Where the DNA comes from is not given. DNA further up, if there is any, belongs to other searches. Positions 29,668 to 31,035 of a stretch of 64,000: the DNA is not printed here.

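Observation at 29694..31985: Low-GC two-gene block (DUF2130 nuclease-like + unknown 256-aa protein) swapped in downstream of kdpE, leaving a duplicated kdpE 3' end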

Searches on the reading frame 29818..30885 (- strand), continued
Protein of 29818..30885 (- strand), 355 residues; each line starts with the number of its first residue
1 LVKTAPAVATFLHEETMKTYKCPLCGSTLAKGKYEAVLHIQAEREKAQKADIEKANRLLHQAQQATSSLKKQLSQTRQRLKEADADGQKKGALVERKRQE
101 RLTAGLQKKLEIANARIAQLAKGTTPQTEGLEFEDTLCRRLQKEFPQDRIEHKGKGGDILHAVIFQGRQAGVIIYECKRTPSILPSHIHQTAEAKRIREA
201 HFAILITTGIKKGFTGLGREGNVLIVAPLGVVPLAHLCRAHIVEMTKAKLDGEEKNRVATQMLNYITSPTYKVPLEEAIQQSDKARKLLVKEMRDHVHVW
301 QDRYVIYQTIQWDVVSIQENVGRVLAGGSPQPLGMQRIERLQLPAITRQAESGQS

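Call 19: find_encoding_contigs(protein=P0017, flank=8000)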
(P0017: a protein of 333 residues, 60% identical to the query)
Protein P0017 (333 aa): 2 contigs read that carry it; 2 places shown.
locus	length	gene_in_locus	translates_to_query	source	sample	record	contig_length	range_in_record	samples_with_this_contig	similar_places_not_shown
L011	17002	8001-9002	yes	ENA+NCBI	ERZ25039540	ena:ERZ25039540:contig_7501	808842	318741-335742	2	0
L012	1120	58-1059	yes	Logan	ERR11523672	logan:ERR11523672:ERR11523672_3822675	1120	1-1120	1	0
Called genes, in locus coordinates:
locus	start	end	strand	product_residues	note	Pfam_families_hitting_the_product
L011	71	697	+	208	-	-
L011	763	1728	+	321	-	PF01512:Complex1_51K, PF10531:SLBB, PF22461:SLBB_2, PF10589:NADH_4Fe-4S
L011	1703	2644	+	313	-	PF00111:Fer2 (weak), PF13510:Fer2_4, PF10588:NADH-G_4Fe-4S_3, PF22117:Fer4_Nqo3, PF04879:Molybdop_Fe4S4, PF22151:Fer4_NDSU1 (weak)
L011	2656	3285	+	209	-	PF00384:Molybdopterin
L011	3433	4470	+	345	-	PF00146:NADHdh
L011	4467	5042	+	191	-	PF13534:Fer4_17 (faint), PF13183:Fer4_8 (faint), PF12797:Fer4_2 (faint), PF13237:Fer4_10 (weak), PF14697:Fer4_21 (faint), PF12838:Fer4_7, PF13187:Fer4_9, PF00037:Fer4, +2 more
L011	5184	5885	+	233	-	PF00499:Oxidored_q3, PF00420:Oxidored_q2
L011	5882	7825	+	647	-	PF00662:Proton_antipo_N, PF00361:Proton_antipo_M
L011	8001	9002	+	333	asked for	PF09903:DUF2130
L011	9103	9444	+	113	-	PF01541:GIY-YIG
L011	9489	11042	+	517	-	PF00361:Proton_antipo_M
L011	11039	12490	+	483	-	PF00361:Proton_antipo_M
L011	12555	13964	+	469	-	PF00206:Lyase_1, PF10415:FumaraseC_C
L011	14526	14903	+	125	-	PF01521:Fe-S_biosyn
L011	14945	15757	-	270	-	PF06691:DUF1189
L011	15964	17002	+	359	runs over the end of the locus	-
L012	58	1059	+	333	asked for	PF09903:DUF2130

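Call 21: search_solved_structures(query=window:29818-30837:-, max_evalue=1)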
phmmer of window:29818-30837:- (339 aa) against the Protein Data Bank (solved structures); distinct sequences matched with E-value up to 1: 4.
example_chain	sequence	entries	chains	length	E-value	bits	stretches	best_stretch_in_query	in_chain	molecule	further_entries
7jil_u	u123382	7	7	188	0.13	15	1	35-108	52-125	30S ribosomal protein S16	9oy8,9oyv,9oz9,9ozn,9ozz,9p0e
9zcd_u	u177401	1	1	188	0.15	14.9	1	34-108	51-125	Small ribosomal subunit protein bS16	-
4zry_B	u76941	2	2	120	0.27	14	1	15-92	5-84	Keratin, type II cytoskeletal 1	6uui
1mey_C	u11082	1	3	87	0.93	12.3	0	2-17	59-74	CONSENSUS ZINC FINGER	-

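Call 38: search_protein_families(library=pfam, proteins=[P0001, P0101, P0069, P0041, P0103], max_evalue=1)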
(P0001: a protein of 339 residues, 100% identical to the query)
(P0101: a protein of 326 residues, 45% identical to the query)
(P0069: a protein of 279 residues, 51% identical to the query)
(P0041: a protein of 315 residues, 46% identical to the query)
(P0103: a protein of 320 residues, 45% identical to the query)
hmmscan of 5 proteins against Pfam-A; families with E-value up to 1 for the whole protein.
P0001 (339 aa): 2 families
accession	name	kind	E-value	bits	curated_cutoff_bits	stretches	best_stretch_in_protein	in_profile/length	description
PF12001.13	DUF3496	-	0.034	15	23.3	1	23-86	17-75/109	Domain of unknown function (DUF3496)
PF07525.21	SOCS_box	-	0.14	12.9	23.5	0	217-231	4-18/39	SOCS box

P0101 (326 aa): 2 families
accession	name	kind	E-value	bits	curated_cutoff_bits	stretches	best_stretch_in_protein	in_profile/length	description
PF09903.14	DUF2130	-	2.2e-24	86.6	26.7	1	78-294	10-239/255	Uncharacterized protein conserved in bacteria (DUF2130)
PF10095.14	DUF2333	-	0.74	9.1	22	0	16-82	157-223/330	Uncharacterized protein conserved in bacteria (DUF2333)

P0069 (279 aa): 3 families
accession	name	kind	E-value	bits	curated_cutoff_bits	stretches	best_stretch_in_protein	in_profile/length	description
PF09903.14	DUF2130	-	1.2e-22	80.9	26.7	1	36-234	9-227/255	Uncharacterized protein conserved in bacteria (DUF2130)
PF04471.18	Mrr_cat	-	0.015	15.8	21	1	94-139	40-88/115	Restriction endonuclease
PF22722.2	NA-iREase1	-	0.17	12.3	27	1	68-138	10-78/106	NACHT-associated inactive Restriction Endonuclease 1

P0041 (315 aa): 4 families
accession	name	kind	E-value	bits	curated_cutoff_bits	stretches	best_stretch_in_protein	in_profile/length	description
PF09903.14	DUF2130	-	5.8e-22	78.6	26.7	1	73-279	9-235/255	Uncharacterized protein conserved in bacteria (DUF2130)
PF04471.18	Mrr_cat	-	0.0023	18.5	21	1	95-176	5-88/115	Restriction endonuclease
PF03119.21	DNA_ligase_ZBD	-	0.052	13.9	25.8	1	5-21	1-17/27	NAD-dependent DNA ligase C4 zinc finger domain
PF13582.12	Reprolysin_3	-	0.27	12.2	22.4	0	149-191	46-88/123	Metallo-peptidase family M12B Reprolysin-like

P0103 (320 aa): 10 families
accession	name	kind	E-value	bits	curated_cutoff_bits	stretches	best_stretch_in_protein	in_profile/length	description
PF09903.14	DUF2130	-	4.1e-20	72.6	26.7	1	74-281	6-232/255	Uncharacterized protein conserved in bacteria (DUF2130)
PF04471.18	Mrr_cat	-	1.5e-05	25.5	21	1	99-181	5-88/115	Restriction endonuclease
PF00750.26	tRNA-synt_1d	-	0.0049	16.3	23.3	1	44-182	116-242/349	tRNA synthetases class I (R), catalytic domain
PF02970.22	TBCA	-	0.024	15.4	30.3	1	30-90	14-71/99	Tubulin binding cofactor A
PF24485.1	zf-C2H2_DHX34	-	0.025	15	27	1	4-17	2-15/25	DHX34-like, C2H2-type zinc finger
PF13721.11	SecD-TM1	-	0.04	14.8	30.5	1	20-86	32-98/103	SecD export protein N-terminal TM region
PF22722.2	NA-iREase1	-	0.07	13.6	27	1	108-180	9-78/106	NACHT-associated inactive Restriction Endonuclease 1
PF08227.16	DASH_Hsk3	-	0.14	13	24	0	31-51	6-26/45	DASH complex subunit Hsk3 like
PF22034.2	B129_C2H2-zf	-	0.17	12.6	27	1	6-17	1-12/22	Uncharacterized protein B-129, C2H2 zinc finger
PF25443.1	ANG-1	-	0.17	12.5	28.5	1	27-95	21-84/105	ANG-1-like domain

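Call 75: predict_structure(alignment_id=A3)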
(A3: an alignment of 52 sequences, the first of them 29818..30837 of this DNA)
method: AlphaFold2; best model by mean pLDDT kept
length: 339 residues; sequences in the alignment: 52
mean_pLDDT: 85.0   pTM: 0.60
mean pLDDT of the five models: 85.0, 84.6, 83.2, 82.9, 81.3
residues with pLDDT >= 90: 164; 70-90: 130; 50-70: 41; < 50: 4
segments of 3 or more residues with pLDDT < 50: 336-339
pLDDT, mean of each block of 10 residues (from residue 1): 74 81 83 94 96 96 95 95 94 89 72 67 94 86 93 96 88 94 94 86 94 90 95 92 90 81 76 82 80 67 86 78 59 52
secondary structure, 60 per line:
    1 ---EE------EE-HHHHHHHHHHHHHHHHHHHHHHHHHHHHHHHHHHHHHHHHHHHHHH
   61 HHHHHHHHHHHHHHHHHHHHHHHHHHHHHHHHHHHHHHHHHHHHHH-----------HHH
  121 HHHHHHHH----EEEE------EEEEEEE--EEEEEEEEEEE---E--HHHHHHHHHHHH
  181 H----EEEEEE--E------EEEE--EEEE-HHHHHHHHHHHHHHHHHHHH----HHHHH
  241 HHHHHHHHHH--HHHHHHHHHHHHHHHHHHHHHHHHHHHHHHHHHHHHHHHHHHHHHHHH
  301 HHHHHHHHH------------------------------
elements in order: H15-106 H118-128 E133-136 E143-149 E152-162 H169-181 E186-191 E201-204 E207-210 H212-231 H236-250 H253-309

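Call 91: find_related_loci(query=A3, collection=viral_contigs, flank=5000)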
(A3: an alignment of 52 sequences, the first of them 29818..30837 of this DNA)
Query A3 (339 aa) in viral_contigs; peptide patterns used: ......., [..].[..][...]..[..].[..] (x = any residue, [..] = any of these).
16 stretches matched a pattern, but none encodes a relative of the query by tblastn (E <= 1e-3).

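Call 96: search_dna_similar(query=window:29818-30837:-, collection=plasmids, mode=protein, max_rows=20)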
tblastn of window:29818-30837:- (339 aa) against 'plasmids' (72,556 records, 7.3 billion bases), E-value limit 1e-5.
Records with a match: 24; places in all: 24; records where one place covers at least 80% of the query: 0.
Best place of each record, by identity: <60% 24.
By first word of the organism name: Bradyrhizobium 14; Mesorhizobium 3; Aminobacter 3; Sulfurimonas 1; Skermanella 1; Granulicella 1; Aliarcobacter 1.
By predicted mobility (MOB-suite, as given by PLSDB): conjugative 15; non-mobilizable 8; mobilizable 1.
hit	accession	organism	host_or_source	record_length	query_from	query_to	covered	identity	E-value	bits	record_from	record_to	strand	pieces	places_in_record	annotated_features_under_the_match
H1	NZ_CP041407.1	Sulfurimonas paralvinellae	polychaetes,hydrothermal vent ...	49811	33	287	75%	27.0%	7e-9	65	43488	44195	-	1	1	DUF2130 domain-containing protein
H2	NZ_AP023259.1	Mesorhizobium sp. L-2-11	Lotus japonicus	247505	83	330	73%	27.1%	8e-13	77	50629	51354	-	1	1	DUF2130 domain-containing protein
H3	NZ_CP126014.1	Bradyrhizobium japonicum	Glycine max,soybean,root nodule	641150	88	330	72%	26.6%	7e-13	77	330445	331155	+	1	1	DUF2130 domain-containing protein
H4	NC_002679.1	Mesorhizobium japonicum MAFF 303099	-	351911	83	330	73%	25.9%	6e-11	71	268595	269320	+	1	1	DUF2130 domain-containing protein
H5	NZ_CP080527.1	Mesorhizobium sp. AR07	Oxytropis sp.,Cell culture,root nodule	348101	83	331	73%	25.0%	9e-11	71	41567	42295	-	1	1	DUF2130 domain-containing protein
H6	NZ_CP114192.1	Aminobacter sp. NyZ550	-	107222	89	295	61%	29.8%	2e-16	88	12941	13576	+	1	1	DUF2130 domain-containing protein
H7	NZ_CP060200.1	Aminobacter sp. MDW-2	cell culture,soil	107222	89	295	61%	29.8%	2e-16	88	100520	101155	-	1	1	DUF2130 domain-containing protein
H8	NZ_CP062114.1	Aminobacter sp. SR38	bacterial pure culture,soil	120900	89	295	61%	29.8%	2e-16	88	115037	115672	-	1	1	DUF2130 domain-containing protein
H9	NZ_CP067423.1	Skermanella sp. TT6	Homo sapiens,single cell,skin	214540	89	295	61%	29.8%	2e-16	88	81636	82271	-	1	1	DUF2130 domain-containing protein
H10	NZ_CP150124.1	Bradyrhizobium ottawaense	-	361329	36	287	74%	24.4%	7e-6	56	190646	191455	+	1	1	DUF2130 domain-containing protein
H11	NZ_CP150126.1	Bradyrhizobium ottawaense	Glycine max cv. AC Orford,cell ...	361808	36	287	74%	24.4%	7e-6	56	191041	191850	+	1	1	DUF2130 domain-containing protein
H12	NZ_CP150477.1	Bradyrhizobium ottawaense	Glycine max cv. AC Orford,cell culture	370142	36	287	74%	24.4%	7e-6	56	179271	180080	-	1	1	DUF2130 domain-containing protein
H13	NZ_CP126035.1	Bradyrhizobium elkanii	Glycine max,soybean,root nodule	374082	36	287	74%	24.4%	7e-6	56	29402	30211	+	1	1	DUF2130 domain-containing protein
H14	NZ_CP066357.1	Bradyrhizobium elkanii USDA 76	Glycine max,DNA isolated from pure ...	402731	36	287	74%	24.4%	7e-6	56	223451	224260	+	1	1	DUF2130 domain-containing protein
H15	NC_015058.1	Granulicella tundricola MP5ACTX9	-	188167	83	310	67%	25.4%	3e-7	59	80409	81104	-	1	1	DUF2130 domain-containing protein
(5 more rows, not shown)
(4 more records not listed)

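Call 98: get_annotated_region(hit=H6, flank=5000)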
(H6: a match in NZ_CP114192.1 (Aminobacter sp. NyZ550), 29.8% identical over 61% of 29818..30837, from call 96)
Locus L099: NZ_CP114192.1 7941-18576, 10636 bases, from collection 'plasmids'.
description: Aminobacter sp. NyZ550 plasmid pMET2, complete sequence
organism: Aminobacter sp. NyZ550 (NCBI taxid 2979870)
taxonomy: Bacteria; Pseudomonadota; Alphaproteobacteria; Hyphomicrobiales; Phyllobacteriaceae; Aminobacter; Aminobacter sp. NyZ550
host: -; source: -; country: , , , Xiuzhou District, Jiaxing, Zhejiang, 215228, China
typing (MOB-suite, as given by PLSDB): non-mobilizable
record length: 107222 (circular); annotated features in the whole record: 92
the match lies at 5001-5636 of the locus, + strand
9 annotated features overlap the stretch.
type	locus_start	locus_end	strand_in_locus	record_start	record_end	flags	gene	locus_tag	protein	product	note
CDS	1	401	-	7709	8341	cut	-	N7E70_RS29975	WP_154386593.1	hypothetical protein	-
CDS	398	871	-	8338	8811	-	-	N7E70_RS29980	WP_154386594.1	hypothetical protein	-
CDS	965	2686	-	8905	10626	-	-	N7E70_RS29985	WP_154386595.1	ParB N-terminal domain-containing protein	-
CDS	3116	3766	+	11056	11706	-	-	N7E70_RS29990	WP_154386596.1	hypothetical protein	-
CDS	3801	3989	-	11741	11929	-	-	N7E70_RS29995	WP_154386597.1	hypothetical protein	-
CDS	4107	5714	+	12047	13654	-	-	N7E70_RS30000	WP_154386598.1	DUF2130 domain-containing protein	-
CDS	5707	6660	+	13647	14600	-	-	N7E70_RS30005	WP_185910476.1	ParB/RepB/Spo0J family partition protein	-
CDS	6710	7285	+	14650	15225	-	-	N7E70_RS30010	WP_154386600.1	hypothetical protein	-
CDS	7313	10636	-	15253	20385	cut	-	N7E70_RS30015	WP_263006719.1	helicase-related protein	-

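Call 99: get_annotated_region(hit=H2, flank=5000)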
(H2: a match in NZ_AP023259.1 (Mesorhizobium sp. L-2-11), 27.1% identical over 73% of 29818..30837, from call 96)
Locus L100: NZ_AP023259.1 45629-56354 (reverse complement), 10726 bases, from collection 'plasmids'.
description: Mesorhizobium sp. L-2-11 plasmid MesoLjLa3, complete sequence
organism: Mesorhizobium sp. L-2-11 (NCBI taxid 2744521)
taxonomy: Bacteria; Pseudomonadota; Alphaproteobacteria; Hyphomicrobiales; Phyllobacteriaceae; Mesorhizobium; Mesorhizobium sp. L-2-11
host: -; source: Lotus japonicus; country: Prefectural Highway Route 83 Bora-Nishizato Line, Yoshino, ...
typing (MOB-suite, as given by PLSDB): conjugative; relaxase MOBP,MOBP,MOBQ; mating-pair formation MPF_T
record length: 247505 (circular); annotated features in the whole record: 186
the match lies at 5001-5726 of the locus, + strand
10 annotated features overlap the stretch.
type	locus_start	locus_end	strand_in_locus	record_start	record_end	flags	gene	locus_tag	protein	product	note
CDS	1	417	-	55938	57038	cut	sfnG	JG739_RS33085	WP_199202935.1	dimethylsulfone monooxygenase SfnG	GO:0006790 - sulfur compound metabolic process [Evidence IEA]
CDS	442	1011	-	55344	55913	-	msuE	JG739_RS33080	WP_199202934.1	FMN reductase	-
CDS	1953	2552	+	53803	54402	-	-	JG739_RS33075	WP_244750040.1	DUF309 domain-containing protein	-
CDS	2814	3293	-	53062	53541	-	-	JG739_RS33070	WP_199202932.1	ProQ/FinO family protein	-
CDS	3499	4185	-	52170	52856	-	-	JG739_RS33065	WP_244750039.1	hypothetical protein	-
CDS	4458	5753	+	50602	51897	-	-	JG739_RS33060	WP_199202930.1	DUF2130 domain-containing protein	-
CDS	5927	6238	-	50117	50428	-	-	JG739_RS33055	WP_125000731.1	DUF736 domain-containing protein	-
CDS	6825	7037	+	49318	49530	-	-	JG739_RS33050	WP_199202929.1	hypothetical protein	-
CDS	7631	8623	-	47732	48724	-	-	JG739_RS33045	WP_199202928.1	adenosine kinase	-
CDS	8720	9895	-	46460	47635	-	metK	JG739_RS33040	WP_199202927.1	methionine adenosyltransferase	GO:0006556 - S-adenosylmethionine biosynthetic process [Evidence IEA]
